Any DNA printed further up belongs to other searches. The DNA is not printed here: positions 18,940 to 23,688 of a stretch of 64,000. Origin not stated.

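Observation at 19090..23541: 1483-aa GHKL(MORC-like)-SF2 helicase fusion protein alone in a 4.5-kb low-GC island: candidate single-protein restriction/defence factor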

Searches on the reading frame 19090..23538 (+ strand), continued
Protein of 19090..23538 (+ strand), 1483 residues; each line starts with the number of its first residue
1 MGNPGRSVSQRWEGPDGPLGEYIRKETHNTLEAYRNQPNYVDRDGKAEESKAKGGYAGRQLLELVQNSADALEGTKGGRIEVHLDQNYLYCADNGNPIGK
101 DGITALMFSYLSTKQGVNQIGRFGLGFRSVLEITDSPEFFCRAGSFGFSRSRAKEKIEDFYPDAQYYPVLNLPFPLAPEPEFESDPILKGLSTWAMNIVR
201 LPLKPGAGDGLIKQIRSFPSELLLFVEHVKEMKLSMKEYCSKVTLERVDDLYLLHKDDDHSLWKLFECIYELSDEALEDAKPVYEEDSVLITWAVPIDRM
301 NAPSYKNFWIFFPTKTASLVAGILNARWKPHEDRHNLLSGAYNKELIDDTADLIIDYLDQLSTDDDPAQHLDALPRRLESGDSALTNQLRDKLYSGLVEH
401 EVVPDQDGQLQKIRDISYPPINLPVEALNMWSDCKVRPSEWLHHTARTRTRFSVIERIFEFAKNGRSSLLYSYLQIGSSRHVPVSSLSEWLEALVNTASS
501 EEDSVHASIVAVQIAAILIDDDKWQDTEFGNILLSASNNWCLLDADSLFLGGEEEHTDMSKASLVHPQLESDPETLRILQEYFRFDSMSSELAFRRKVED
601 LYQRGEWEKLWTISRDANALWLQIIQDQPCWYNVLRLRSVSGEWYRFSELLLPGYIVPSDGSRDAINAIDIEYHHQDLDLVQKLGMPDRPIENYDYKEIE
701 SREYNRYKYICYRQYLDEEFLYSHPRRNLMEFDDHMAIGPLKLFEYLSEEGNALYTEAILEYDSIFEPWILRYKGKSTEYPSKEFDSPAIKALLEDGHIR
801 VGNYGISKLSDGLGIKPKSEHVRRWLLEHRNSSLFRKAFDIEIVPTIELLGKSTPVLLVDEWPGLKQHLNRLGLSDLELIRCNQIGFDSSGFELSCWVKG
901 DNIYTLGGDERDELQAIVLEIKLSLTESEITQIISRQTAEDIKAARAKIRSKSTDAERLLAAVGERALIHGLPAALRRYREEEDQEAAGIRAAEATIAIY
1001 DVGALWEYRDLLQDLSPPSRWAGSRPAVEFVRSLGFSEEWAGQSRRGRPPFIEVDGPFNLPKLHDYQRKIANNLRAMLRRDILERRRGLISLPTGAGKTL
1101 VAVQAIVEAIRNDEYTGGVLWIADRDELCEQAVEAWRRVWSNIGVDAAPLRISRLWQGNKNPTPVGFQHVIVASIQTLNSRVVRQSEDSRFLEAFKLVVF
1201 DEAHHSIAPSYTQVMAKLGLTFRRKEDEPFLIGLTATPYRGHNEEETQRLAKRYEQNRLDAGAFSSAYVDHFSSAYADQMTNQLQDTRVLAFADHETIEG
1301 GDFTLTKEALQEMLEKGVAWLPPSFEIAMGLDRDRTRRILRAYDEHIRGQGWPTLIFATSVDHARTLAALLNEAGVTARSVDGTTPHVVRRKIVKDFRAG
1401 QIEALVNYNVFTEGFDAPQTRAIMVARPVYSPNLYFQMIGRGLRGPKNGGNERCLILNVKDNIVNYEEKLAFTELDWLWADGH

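Call 16: find_encoding_contigs(protein=P0003, flank=10000, max_places=3)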
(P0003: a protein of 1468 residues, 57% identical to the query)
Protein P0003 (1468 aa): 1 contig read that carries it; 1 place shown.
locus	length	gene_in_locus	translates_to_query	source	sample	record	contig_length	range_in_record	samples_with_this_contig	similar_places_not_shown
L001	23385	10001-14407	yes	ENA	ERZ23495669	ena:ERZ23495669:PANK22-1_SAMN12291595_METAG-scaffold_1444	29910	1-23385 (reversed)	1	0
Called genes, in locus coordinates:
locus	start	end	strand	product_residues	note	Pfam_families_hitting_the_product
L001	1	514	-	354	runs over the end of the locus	PF00437:T2SSE, PF27713:UCP018868 (faint), PF13604:AAA_30 (weak), PF13191:AAA_16 (weak)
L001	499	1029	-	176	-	-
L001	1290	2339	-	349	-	PF14088:DUF4268 (weak)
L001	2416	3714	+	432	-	PF00202:Aminotran_3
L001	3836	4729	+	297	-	PF00528:BPD_transp_1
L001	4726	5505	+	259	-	PF00005:ABC_tran, PF00004:AAA (faint), PF13304:AAA_21 (faint)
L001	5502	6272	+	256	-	PF00528:BPD_transp_1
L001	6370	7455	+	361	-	PF09084:NMT1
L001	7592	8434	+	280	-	PF00795:CN_hydrolase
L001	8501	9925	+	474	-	PF01979:Amidohydro_1, PF12890:DHOase, PF07969:Amidohydro_3 (weak)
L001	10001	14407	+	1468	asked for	PF25794:SACS (faint), PF04851:ResIII, PF00270:DEAD, PF18766:SWI2_SNF2, PF00271:Helicase_C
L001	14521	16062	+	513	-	PF00171:Aldedh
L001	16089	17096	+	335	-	PF00296:Bac_luciferase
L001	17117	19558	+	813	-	PF03235:GmrSD_N, PF04326:SLFN_AlbA_2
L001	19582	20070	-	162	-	PF02311:AraC_binding (weak), PF07883:Cupin_2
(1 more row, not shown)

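Call 17: find_encoding_contigs(protein=P0017, flank=10000, max_places=3)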
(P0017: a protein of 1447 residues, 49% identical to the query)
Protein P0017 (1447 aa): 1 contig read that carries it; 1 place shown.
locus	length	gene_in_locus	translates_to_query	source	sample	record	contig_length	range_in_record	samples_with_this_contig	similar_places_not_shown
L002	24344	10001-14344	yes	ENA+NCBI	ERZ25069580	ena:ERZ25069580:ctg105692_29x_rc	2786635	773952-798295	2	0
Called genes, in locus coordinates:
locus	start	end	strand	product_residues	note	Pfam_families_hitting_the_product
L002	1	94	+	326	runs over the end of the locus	PF00528:BPD_transp_1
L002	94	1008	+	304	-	PF00528:BPD_transp_1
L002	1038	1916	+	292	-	PF03193:RsgA_GTPase (faint), PF20703:nSTAND1 (weak), PF02463:SMC_N (faint), PF00005:ABC_tran, PF13304:AAA_21 (faint)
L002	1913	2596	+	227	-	PF01895:PhoU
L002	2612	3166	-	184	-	-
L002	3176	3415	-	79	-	PF01037:AsnC_trans_reg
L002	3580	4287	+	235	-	-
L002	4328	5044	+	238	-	-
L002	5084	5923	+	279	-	PF00378:ECH_1, PF16113:ECH_2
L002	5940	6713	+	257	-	PF00378:ECH_1, PF16113:ECH_2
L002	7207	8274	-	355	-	-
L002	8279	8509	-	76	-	PF24696:UGSC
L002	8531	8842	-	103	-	PF24696:UGSC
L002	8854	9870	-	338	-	PF04199:Cyclase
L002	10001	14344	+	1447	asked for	PF25794:SACS (faint), PF04851:ResIII, PF00270:DEAD, PF18766:SWI2_SNF2, PF00271:Helicase_C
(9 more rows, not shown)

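Call 19: find_related_loci(query=A1, collection=genome_contigs, flank=10000)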
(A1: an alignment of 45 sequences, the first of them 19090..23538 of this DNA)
Query A1 (1483 aa) in genome_contigs; peptide patterns used: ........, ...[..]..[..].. (x = any residue, [..] = any of these).
598 stretches matched a pattern (row limit reached: there are more); 556 encode a relative of the query (tblastn E <= 1e-3); the best 80 are kept; 80 distinct loci.
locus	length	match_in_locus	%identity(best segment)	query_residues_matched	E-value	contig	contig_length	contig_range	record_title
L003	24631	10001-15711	51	7-1482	0e+0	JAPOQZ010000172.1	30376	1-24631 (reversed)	MAG: bacterium isolate APA_bin_98 c_000000049441, whole genome shotgun sequence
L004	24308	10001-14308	49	12-1480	0e+0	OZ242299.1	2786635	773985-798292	MAG: Dehalococcoidia bacterium isolate bf0c3db4-aa9a-4590-80fe-59eb253c834e genome assembly, chromosome: 1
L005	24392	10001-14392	48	12-1480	0e+0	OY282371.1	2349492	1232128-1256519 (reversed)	MAG: uncultured Dehalococcoidia bacterium genome assembly, chromosome: 1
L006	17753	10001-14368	48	12-1480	0e+0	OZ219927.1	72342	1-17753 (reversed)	MAG: Dehalococcoidia bacterium isolate d5105c1e-37dd-4811-a55b-ed3c3c49e222 genome assembly, chromosome: 1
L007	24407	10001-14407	48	12-1480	0e+0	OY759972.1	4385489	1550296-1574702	MAG: Chloroflexota bacterium isolate 55c93f92-7b64-48b2-973a-1fcfb2e6d712 genome assembly, chromosome: 1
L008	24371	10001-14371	48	12-1480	0e+0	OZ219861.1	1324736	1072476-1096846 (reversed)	MAG: Dehalococcoidia bacterium isolate 64608d2e-b53d-4acf-b835-26db22483995 genome assembly, chromosome: 3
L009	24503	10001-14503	47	11-1480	0e+0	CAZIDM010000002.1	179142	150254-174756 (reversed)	MAG TPA_asm: uncultured Dehalococcoidia bacterium isolate SRP109090_co1_248 genome assembly, contig: NODE_51_length_1791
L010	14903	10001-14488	47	7-1480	0e+0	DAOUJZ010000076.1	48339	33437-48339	MAG TPA_asm: Dehalococcoidia bacterium isolate S34_284 k113_141270, whole genome shotgun sequence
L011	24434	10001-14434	47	12-1480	0e+0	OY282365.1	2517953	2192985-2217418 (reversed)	MAG: uncultured Dehalococcoidia bacterium isolate fd47c038-abb2-4c05-9cdb-6b11942eec52 genome assembly, chromosome: 1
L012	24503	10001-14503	47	12-1480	0e+0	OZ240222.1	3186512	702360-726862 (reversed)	MAG: Dehalococcoidia bacterium isolate bda7ac21-848d-445c-aae4-c7980c7e0923 genome assembly, chromosome: 1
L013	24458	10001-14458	46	5-1479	0e+0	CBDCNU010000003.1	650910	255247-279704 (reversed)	MAG: Opitutales bacterium isolate 42708a05-d3cc-445b-9663-4ac609fa1cf6 genome assembly, contig: contig_3, whole genome s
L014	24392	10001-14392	46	12-1479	0e+0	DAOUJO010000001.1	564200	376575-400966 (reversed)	MAG TPA_asm: Dehalococcoidia bacterium isolate S34_268 k113_602608, whole genome shotgun sequence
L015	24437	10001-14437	46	12-1480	0e+0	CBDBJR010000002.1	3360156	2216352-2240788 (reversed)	MAG: Candidatus Poriferihabitaceae bacterium isolate ddc5a202-60fb-4026-963d-34f754f030b5 genome assembly, contig: conti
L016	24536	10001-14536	46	12-1480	0e+0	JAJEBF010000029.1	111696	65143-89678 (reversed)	MAG: Caldilineaceae bacterium isolate jk18x8bins.28 k141_558652, whole genome shotgun sequence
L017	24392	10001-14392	56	12-1482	0e+0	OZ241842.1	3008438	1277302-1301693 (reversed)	MAG: Candidatus Spongiisociaceae bacterium isolate ea90fc40-48ec-4ccb-8054-20f53ea15125 genome assembly, chromosome: 1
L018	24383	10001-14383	47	12-1480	0e+0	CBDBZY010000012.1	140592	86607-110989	MAG: bacterium isolate 9be6d20c-2acc-4803-ae17-f4ce1a23f777 genome assembly, contig: contig_12, whole genome shotgun seq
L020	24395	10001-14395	46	12-1480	0e+0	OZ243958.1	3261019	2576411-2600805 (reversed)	MAG: Alphaproteobacteria bacterium isolate 2e7a10f6-f36c-43d1-a3df-2601a6acf5df genome assembly, chromosome: 1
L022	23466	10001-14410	47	5-1480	0e+0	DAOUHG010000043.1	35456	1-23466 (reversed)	MAG TPA_asm: Dehalococcoidia bacterium isolate S1_7 k129_1978940, whole genome shotgun sequence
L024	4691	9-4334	47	48-1479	0e+0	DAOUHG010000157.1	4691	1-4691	MAG TPA_asm: Dehalococcoidia bacterium isolate S1_7 k129_1433740, whole genome shotgun sequence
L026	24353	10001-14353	47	12-1480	0e+0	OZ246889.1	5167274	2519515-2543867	MAG: Acidobacteriota bacterium isolate ff652510-edf4-4ec4-9be5-423faa167112 genome assembly, chromosome: 1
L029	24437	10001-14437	46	11-1480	0e+0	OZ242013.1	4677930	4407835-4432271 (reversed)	MAG: Dehalococcoidia bacterium isolate 46172bb6-85ce-4bfa-83e6-a227f3f22208 genome assembly, chromosome: 1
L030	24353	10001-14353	47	12-1480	0e+0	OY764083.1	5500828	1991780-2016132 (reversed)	MAG: Acidobacteriota bacterium isolate 715e7d27-e149-44c2-9d7f-aa5f8d263fc4 genome assembly, chromosome: 1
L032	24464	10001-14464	47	1-1480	0e+0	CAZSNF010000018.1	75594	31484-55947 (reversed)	MAG TPA_asm: uncultured Rhodothermales bacterium isolate SRP109090_co2_31 genome assembly, contig: NODE_370_length_75594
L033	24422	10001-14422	46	12-1480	0e+0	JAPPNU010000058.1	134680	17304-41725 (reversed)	MAG: Gemmatimonadota bacterium isolate RHO3_bin_7 NODE_295_length_134680_cov_39.950930, whole genome shotgun sequence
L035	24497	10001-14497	46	2-1480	0e+0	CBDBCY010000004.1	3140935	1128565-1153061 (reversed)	MAG: Acidimicrobiia bacterium isolate 5869b7e0-be7e-4f88-8776-9a9c90231507 genome assembly, contig: contig_4, whole geno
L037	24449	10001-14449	46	12-1479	0e+0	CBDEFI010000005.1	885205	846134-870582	MAG: Acidimicrobiales bacterium isolate 2e4b594b-7fba-4ce7-b97d-329b2cb5198a genome assembly, contig: contig_5, whole ge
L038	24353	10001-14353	46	12-1480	0e+0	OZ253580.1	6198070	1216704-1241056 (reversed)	MAG: Acidobacteriota bacterium isolate 47452053-f15d-47d9-810f-b45a5afbde1b genome assembly, chromosome: 1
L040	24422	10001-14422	46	4-1480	0e+0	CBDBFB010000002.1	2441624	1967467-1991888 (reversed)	MAG: uncultured Candidatus Binatia bacterium isolate 1f458a18-970d-4e2d-a946-a0f588cd1ee1 genome assembly, contig: conti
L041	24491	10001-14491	46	4-1480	0e+0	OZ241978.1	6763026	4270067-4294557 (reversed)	MAG: Vicinamibacterales bacterium isolate 51a24197-77cf-4160-b0f1-11ac4e34766b genome assembly, chromosome: 1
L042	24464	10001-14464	45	12-1480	0e+0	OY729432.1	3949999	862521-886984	MAG: Candidatus Binatia bacterium isolate b65fbbe8-1638-4b94-9072-1473f084fbf4 genome assembly, chromosome: 1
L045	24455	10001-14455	46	12-1480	0e+0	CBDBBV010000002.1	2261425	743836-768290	MAG: Candidatus Poriferihabitaceae bacterium isolate 5b072e45-acb3-4fca-92ff-a6e516b598c6 genome assembly, contig: conti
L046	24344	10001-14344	46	12-1480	0e+0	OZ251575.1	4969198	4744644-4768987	MAG: Spirochaetia bacterium isolate 617b14b6-7821-4a15-9039-de9782a91b86 genome assembly, chromosome: 1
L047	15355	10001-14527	45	4-1480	0e+0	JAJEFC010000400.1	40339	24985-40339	MAG: Vicinamibacteria bacterium isolate p16x34bins.66 k141_726989, whole genome shotgun sequence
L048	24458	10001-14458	46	12-1480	0e+0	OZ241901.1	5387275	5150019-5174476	MAG: Gammaproteobacteria bacterium isolate 65898e9d-28f9-48af-9959-824c109e8cbf genome assembly, chromosome: 1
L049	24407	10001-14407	45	12-1480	0e+0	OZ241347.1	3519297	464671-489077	MAG: Gammaproteobacteria bacterium isolate 902cf1fa-e630-4afc-8fc8-97bfb37d8fab genome assembly, chromosome: 1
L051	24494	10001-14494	45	4-1480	0e+0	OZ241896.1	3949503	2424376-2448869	MAG: Vicinamibacterales bacterium isolate 33c84dbd-3a66-4f2e-aaf6-8813f582eb9b genome assembly, chromosome: 1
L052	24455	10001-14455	45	2-1480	0e+0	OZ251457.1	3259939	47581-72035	MAG: Dehalococcoidia bacterium isolate 625aef2d-bb65-4528-802e-f9b0f5c04a3f genome assembly, chromosome: 1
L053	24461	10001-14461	45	12-1480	0e+0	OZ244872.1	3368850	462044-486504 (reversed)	MAG: Candidatus Aldehydirespirator sp. isolate 389653a7-0111-4ae2-a933-d032a7ae712c genome assembly, chromosome: 1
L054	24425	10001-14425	46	12-1480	0e+0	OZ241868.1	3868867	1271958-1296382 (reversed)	MAG: Alphaproteobacteria bacterium isolate b4ae9bc1-5738-42e5-b173-7ca6ead8d003 genome assembly, chromosome: 1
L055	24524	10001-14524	44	11-1483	0e+0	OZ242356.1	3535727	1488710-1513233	MAG: Acidimicrobiales bacterium isolate 1ff3c0e0-a0fb-4382-b91d-522820076fd5 genome assembly, chromosome: 1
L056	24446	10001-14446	45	12-1480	0e+0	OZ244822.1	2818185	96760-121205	MAG: Candidatus Aldehydirespirator sp. isolate 35bfcaf5-8220-4494-8a82-73b50c7a5dd2 genome assembly, chromosome: 1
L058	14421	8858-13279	44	12-1480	0e+0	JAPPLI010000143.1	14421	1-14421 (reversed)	MAG: Gammaproteobacteria bacterium isolate RHO3_bin_19 NODE_5916_length_14421_cov_59.273980, whole genome shotgun sequen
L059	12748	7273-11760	44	4-1480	0e+0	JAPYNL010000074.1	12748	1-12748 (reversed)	MAG: Arenicellales bacterium isolate r_caze12_13 Seq74, whole genome shotgun sequence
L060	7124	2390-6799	45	12-1480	0e+0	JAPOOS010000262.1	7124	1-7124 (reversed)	MAG: Rhodobacteraceae bacterium isolate APA_bin_40 c_000000088377, whole genome shotgun sequence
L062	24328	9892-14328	44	12-1480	0e+0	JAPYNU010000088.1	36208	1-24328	MAG: Candidatus Aldehydirespirator catecholifindens isolate m_calh10 Seq88, whole genome shotgun sequence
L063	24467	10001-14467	45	1-1480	0e+0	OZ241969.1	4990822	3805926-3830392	MAG: Candidatus Poriferihabitaceae bacterium isolate d30718d0-db98-4e6b-9c52-98a42f8724a6 genome assembly, chromosome: 1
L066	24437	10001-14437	45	12-1480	0e+0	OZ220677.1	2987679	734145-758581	MAG: Arenicellales bacterium isolate e4234053-763e-428e-8938-38a587063467 genome assembly, chromosome: 1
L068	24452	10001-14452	45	12-1479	0e+0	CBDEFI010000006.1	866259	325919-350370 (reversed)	MAG: Acidimicrobiales bacterium isolate 2e4b594b-7fba-4ce7-b97d-329b2cb5198a genome assembly, contig: contig_6, whole ge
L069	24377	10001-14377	45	12-1480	0e+0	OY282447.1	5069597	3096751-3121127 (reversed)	MAG: uncultured Pseudomonadales bacterium genome assembly, chromosome: 1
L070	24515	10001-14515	44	12-1483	0e+0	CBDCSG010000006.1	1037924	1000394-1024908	MAG: Acidimicrobiales bacterium isolate 4bfa7ccb-6d32-468a-bdc8-90cf7c7e981b genome assembly, contig: contig_6, whole ge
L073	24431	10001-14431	44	12-1480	0e+0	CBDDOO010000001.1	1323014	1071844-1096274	MAG: Arenicellales bacterium isolate a29debac-1c8f-4757-9535-86e5a3768f11 genome assembly, contig: contig_1, whole genom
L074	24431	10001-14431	44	12-1480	0e+0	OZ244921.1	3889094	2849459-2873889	MAG: Candidatus Azophilus sp. isolate 58b071f3-d8bb-44fc-ae66-0b25798c9caf genome assembly, chromosome: 1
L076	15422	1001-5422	44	1-1480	0e+0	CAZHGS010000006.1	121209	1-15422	MAG TPA_asm: uncultured Gemmatimonadaceae bacterium isolate SRP109090_co1_260 genome assembly, contig: NODE_121_length_1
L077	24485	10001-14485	43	8-1480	0e+0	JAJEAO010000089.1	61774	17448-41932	MAG: Acidobacteria bacterium isolate jk18x7bins.57 k141_1228803, whole genome shotgun sequence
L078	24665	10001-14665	43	4-1480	0e+0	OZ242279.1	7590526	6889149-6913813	MAG: Vicinamibacterales bacterium isolate 66b38f76-d135-4acf-a464-9a41f6704b04 genome assembly, chromosome: 1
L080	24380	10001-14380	43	2-1480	0e+0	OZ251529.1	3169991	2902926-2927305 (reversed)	MAG: Dehalococcoidia bacterium isolate 64543fda-5a3a-48f4-bbbd-4b73dd240877 genome assembly, chromosome: 1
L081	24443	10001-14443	45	4-1480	0e+0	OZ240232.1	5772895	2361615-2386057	MAG: Candidatus Versatilivoraceae bacterium isolate ed3112cf-5d09-4b03-98f8-4139f083c0eb genome assembly, chromosome: 1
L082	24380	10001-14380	44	12-1483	0e+0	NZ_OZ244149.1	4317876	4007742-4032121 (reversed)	MAG: Candidatus Palauibacter sp. isolate 0d4ab03e-7888-48a4-aad6-e62ffb5e22cc chromosome 1, complete sequence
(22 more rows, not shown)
